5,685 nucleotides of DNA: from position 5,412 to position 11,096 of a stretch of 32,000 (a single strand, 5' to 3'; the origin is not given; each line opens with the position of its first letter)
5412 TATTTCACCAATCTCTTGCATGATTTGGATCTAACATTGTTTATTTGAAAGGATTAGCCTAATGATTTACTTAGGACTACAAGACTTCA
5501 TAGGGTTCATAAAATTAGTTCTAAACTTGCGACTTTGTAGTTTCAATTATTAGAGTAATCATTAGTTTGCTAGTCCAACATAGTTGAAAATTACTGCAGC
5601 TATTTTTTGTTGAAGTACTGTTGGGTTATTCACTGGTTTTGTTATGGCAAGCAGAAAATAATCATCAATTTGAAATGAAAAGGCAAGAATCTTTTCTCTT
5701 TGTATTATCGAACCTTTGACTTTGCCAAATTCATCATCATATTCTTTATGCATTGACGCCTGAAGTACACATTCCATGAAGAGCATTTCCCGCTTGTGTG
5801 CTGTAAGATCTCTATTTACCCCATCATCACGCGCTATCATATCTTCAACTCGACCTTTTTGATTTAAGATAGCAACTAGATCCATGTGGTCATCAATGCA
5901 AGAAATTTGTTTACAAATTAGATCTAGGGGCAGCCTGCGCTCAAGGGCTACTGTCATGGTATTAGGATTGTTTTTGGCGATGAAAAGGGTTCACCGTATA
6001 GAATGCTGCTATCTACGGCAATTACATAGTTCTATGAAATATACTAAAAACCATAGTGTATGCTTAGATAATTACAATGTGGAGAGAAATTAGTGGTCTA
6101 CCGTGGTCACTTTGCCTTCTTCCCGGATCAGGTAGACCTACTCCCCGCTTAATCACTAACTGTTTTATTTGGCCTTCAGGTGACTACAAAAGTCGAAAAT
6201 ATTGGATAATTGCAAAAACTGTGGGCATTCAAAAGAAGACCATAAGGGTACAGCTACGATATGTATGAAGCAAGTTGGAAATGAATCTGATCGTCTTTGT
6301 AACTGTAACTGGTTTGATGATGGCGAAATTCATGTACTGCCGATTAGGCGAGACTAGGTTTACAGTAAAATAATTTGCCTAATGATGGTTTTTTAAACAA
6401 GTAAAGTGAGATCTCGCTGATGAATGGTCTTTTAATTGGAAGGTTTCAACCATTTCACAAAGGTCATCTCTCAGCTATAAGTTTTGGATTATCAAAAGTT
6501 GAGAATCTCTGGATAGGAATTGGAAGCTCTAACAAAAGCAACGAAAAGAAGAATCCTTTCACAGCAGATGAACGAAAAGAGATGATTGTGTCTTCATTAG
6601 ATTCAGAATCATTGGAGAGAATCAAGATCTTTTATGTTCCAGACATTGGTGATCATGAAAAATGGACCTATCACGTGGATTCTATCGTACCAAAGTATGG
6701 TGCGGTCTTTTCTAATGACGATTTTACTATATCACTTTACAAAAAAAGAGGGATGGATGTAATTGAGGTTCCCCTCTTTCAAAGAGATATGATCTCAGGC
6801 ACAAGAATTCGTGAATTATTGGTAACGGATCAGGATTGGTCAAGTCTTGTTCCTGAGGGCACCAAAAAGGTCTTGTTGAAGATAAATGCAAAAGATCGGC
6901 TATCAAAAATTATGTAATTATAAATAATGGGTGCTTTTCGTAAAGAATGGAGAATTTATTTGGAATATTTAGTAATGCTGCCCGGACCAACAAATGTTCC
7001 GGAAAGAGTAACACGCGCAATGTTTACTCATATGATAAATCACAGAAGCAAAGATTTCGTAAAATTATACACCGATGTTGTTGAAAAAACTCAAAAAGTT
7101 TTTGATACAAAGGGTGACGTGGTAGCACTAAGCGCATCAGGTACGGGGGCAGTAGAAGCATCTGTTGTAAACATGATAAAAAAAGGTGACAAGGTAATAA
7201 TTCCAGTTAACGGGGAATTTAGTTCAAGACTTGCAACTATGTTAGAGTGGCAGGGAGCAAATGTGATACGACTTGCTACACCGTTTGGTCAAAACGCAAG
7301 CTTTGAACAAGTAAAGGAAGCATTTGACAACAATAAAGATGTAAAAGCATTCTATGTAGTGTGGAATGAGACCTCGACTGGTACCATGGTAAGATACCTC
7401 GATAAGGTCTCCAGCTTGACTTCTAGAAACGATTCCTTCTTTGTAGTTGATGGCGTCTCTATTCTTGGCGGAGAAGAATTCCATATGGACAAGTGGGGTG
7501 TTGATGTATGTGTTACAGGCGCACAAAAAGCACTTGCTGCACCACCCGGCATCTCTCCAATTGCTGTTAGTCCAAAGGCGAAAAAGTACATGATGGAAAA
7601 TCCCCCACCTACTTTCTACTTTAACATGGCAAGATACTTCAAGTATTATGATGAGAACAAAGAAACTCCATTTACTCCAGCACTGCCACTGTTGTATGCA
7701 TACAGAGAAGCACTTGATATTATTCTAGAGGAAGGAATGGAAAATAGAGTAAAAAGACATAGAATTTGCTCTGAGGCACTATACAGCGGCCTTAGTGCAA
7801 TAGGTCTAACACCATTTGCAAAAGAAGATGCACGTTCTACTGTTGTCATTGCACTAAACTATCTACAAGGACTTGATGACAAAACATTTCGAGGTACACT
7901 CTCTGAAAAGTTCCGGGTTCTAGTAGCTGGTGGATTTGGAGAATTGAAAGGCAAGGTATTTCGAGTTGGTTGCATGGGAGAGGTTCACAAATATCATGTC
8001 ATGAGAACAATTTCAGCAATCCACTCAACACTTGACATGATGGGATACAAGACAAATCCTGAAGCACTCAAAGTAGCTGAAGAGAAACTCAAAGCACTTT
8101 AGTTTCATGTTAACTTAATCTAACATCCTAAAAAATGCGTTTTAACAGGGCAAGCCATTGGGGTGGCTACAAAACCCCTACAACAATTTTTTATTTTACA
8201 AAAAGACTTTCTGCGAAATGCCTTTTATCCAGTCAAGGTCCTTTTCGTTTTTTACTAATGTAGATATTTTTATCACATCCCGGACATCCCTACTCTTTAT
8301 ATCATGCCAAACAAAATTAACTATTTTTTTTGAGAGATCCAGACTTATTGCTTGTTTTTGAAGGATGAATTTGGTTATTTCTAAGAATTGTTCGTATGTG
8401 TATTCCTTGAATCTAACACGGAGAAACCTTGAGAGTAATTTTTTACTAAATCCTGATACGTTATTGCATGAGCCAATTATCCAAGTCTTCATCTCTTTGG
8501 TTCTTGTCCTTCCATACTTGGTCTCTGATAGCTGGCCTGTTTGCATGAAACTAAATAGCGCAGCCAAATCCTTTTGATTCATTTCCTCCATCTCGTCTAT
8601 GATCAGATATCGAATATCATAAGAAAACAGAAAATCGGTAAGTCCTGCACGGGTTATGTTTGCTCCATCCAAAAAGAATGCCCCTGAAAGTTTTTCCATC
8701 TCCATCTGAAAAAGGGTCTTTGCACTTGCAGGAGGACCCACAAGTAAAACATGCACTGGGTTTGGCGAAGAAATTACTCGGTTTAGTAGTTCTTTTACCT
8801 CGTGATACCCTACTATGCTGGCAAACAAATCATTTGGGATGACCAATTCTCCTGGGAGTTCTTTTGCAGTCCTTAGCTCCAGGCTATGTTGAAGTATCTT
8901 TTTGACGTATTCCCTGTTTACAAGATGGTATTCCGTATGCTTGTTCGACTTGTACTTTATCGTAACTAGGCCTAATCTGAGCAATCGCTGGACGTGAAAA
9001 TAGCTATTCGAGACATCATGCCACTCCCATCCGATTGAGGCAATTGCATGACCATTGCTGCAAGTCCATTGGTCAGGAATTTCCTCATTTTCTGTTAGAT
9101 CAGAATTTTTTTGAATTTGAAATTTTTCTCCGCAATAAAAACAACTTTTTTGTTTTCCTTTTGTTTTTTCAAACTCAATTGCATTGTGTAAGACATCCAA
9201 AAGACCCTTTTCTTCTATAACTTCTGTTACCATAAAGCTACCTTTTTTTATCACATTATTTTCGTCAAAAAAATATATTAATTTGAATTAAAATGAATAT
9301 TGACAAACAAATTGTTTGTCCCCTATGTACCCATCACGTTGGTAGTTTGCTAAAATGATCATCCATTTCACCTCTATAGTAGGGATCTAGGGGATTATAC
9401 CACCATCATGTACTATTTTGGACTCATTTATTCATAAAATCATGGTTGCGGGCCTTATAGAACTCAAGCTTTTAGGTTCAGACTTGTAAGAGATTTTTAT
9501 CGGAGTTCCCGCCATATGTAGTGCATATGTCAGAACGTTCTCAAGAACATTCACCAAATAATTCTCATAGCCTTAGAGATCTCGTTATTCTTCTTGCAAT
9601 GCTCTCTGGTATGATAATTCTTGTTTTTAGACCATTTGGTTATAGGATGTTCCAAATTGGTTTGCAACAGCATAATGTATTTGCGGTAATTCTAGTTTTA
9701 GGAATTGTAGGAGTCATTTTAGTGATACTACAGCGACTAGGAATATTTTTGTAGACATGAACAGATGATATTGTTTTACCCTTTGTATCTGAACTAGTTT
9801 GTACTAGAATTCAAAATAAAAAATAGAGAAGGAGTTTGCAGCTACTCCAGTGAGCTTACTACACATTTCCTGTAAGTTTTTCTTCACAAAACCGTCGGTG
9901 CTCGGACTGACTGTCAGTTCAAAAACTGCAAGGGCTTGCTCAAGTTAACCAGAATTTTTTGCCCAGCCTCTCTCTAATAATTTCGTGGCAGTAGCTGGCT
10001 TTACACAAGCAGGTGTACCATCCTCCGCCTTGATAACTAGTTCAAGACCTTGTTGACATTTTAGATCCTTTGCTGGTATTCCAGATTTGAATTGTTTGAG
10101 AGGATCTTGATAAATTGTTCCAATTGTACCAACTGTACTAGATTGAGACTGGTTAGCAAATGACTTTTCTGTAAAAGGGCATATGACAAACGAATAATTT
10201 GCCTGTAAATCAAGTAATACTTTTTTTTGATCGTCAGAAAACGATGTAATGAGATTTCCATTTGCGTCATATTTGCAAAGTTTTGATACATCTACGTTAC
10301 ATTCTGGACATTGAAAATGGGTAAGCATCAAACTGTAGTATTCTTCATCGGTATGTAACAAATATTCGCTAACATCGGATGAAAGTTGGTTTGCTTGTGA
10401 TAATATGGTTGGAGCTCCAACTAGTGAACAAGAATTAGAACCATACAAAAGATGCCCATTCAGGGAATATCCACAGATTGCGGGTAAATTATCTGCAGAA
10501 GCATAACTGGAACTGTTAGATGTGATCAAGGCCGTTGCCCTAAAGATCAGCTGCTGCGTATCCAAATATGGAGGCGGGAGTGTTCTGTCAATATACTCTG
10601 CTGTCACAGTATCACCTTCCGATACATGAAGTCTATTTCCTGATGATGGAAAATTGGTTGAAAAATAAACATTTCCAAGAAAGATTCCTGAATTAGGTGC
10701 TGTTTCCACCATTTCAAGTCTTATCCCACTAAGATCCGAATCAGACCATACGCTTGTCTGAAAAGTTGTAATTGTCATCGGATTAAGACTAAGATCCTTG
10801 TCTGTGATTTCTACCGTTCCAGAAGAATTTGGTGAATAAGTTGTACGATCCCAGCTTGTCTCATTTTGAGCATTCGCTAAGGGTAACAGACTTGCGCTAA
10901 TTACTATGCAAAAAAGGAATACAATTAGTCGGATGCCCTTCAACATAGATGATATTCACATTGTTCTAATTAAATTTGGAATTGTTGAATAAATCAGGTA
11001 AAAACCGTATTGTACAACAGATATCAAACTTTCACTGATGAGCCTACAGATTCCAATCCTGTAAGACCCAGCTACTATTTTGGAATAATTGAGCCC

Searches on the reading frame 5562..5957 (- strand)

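Call 34: search_protein_families(library=pfam, proteins=[window:5562-5957:-], max_evalue=0.01)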
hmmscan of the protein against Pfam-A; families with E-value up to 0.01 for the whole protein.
window:5562-5957:- (131 aa): 1 family
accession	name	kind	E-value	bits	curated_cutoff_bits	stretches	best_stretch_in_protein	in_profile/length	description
PF20364.3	DUF6659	-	7.1e-05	23.4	27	1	15-118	13-114/131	Family of unknown function (DUF6659)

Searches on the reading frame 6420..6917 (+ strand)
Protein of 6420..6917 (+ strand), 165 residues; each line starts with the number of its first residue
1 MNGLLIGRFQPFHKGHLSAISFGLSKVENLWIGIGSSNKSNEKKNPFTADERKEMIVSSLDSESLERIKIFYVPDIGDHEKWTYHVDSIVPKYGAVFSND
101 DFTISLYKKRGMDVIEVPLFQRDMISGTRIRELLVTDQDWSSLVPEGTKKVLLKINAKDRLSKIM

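Call 34: search_protein_families(library=pfam, proteins=[window:6420-6917:+], max_evalue=0.01)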
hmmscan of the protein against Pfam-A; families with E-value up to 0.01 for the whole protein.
window:6420-6917:+ (165 aa): 1 family
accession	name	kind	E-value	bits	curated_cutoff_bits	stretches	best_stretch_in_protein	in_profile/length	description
PF01467.32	CTP_transf_like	-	1.3e-14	55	21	1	5-132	2-132/133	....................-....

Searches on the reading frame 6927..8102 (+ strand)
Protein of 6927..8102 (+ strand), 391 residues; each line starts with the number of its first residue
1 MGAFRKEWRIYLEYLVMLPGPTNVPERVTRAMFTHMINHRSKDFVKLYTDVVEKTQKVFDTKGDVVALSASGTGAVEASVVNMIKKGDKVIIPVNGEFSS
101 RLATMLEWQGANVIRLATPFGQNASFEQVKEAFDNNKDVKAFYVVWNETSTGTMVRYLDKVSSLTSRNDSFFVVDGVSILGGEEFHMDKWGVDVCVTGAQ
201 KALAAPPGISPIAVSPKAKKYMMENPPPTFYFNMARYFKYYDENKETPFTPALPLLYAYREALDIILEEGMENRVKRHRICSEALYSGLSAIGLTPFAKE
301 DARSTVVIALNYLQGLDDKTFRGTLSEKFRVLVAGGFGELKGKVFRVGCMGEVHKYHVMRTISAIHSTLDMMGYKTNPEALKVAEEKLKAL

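Call 10: search_protein_families(library=pfam, proteins=[window:6927-8102:+], max_evalue=0.01)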
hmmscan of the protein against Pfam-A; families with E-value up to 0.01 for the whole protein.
window:6927-8102:+ (391 aa): 2 families
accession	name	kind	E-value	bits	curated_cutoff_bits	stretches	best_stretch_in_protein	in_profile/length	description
PF00266.25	Aminotran_5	-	2.1e-24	86.6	21.5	1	34-321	31-327/371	Aminotransferase class-V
PF01053.26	Cys_Met_Meta_PP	-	0.00023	20.3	27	1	62-201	66-198/381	Cys/Met metabolism PLP-dependent enzyme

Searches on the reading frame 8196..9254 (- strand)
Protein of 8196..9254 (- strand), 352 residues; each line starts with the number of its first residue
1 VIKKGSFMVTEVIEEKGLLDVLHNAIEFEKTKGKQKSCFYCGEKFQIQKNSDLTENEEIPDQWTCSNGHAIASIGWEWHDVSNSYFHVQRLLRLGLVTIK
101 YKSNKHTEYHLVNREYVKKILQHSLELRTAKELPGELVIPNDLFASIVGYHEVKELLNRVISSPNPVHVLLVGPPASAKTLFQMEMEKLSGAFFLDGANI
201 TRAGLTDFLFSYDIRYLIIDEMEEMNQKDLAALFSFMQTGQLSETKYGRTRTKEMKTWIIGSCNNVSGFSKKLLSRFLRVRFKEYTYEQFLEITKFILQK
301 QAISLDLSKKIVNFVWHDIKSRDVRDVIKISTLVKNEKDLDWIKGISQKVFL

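Call 10: search_protein_families(library=pfam, proteins=[window:8196-9254:-], max_evalue=0.01)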
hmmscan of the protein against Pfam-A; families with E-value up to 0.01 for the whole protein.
window:8196-9254:- (352 aa): 3 families
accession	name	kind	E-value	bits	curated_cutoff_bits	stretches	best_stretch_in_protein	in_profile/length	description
PF00493.29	MCM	-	6.8e-07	29.1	23.3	1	166-268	57-176/224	MCM P-loop domain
PF07728.20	AAA_5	-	0.00024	21.5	22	0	216-282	69-139/139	AAA domain (dynein-related subfamily)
PF00004.35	AAA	-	0.001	20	21.2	1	170-283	2-129/131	ATPase family associated with various cellular activities (AAA)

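Call 34: search_protein_families(library=pfam, proteins=[window:8196-9254:-], max_evalue=0.01)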
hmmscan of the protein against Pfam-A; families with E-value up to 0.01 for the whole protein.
window:8196-9254:- (352 aa): 3 families
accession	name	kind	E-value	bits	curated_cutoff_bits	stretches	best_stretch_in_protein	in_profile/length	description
PF00493.29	MCM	-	6.8e-07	29.1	23.3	1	166-268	57-176/224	MCM P-loop domain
PF07728.20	AAA_5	-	0.00024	21.5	22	0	216-282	69-139/139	AAA domain (dynein-related subfamily)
PF00004.35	AAA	-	0.001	20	21.2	1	170-283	2-129/131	ATPase family associated with various cellular activities (AAA)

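Call 39: search_protein_families(library=ncbifam, proteins=[window:8196-9254:-], max_evalue=1)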
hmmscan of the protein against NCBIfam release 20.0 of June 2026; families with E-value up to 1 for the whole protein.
window:8196-9254:- (352 aa): 5 families
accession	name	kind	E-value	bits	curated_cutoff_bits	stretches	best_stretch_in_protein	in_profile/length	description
TIGR02902.1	spore_lonB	equivalog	5.2e-05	22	723.3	1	101-180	21-100/531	ATP-dependent protease LonB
TIGR02903.1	spore_lon_C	equivalog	0.0012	17.5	678.8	1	103-181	118-190/615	Lon family ATP-dependent protease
NF001679.0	PRK00440.1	equivalog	0.0024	17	303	0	256-328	133-202/322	replication factor C small subunit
NF000868.0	PRK00080.1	equivalog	0.017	14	282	1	144-300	24-195/330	Holliday junction branch migration DNA helicase RuvB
NF009067.0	PRK12402.1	equivalog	0.074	12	317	1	144-180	14-50/340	replication factor C small subunit 2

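Call 40: search_protein_families(library=padloc, proteins=[window:8196-9254:-], max_evalue=1)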
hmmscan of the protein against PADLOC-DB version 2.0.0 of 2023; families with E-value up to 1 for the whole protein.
window:8196-9254:- (352 aa): 1 family
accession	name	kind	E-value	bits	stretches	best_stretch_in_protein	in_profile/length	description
PDLC04014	PD-Lambda-5_A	-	0.0031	14.4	1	252-337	117-207/456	-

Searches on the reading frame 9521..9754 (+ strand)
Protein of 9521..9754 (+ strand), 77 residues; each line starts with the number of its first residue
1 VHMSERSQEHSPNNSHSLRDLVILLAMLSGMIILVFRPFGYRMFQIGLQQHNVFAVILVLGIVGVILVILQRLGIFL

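Call 10: search_protein_families(library=pfam, proteins=[window:9521-9754:+], max_evalue=0.01)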
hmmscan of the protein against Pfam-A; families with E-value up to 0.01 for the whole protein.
window:9521-9754:+ (77 aa): 0 families

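Call 39: search_protein_families(library=ncbifam, proteins=[window:9521-9754:+], max_evalue=1)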
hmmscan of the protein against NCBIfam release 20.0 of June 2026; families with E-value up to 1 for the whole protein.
window:9521-9754:+ (77 aa): 1 family
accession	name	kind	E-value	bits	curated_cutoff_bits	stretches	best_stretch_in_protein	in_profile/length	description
NF046020.1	HisKinCckABruc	equivalog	0.058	11.2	1000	1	10-76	11-76/868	cell cycle histidine kinase CckA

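Call 40: search_protein_families(library=padloc, proteins=[window:9521-9754:+], max_evalue=1)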
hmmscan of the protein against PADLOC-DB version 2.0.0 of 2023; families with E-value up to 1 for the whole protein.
window:9521-9754:+ (77 aa): 0 families

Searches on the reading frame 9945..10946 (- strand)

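Call 10: search_protein_families(library=pfam, proteins=[window:9945-10946:-], max_evalue=0.01)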
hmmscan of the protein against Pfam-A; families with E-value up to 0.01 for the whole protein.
window:9945-10946:- (333 aa): 0 families

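Call 39: search_protein_families(library=ncbifam, proteins=[window:9945-10946:-], max_evalue=1)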
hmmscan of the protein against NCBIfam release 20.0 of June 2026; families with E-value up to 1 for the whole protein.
window:9945-10946:- (333 aa): 2 families
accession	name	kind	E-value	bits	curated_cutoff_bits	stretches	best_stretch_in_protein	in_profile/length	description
NF058652.1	WING-49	domain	1.2e-23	83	22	1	282-330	1-49/49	WING-49 domain-containing protein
NF052345.1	S_layer_anammox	exception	1.6e-07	29.2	1400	1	35-121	1175-1262/1596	Kustd1514 family S-layer glycoprotein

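Call 40: search_protein_families(library=padloc, proteins=[window:9945-10946:-], max_evalue=1)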
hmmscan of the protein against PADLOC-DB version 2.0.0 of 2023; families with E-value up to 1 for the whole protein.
window:9945-10946:- (333 aa): 0 families
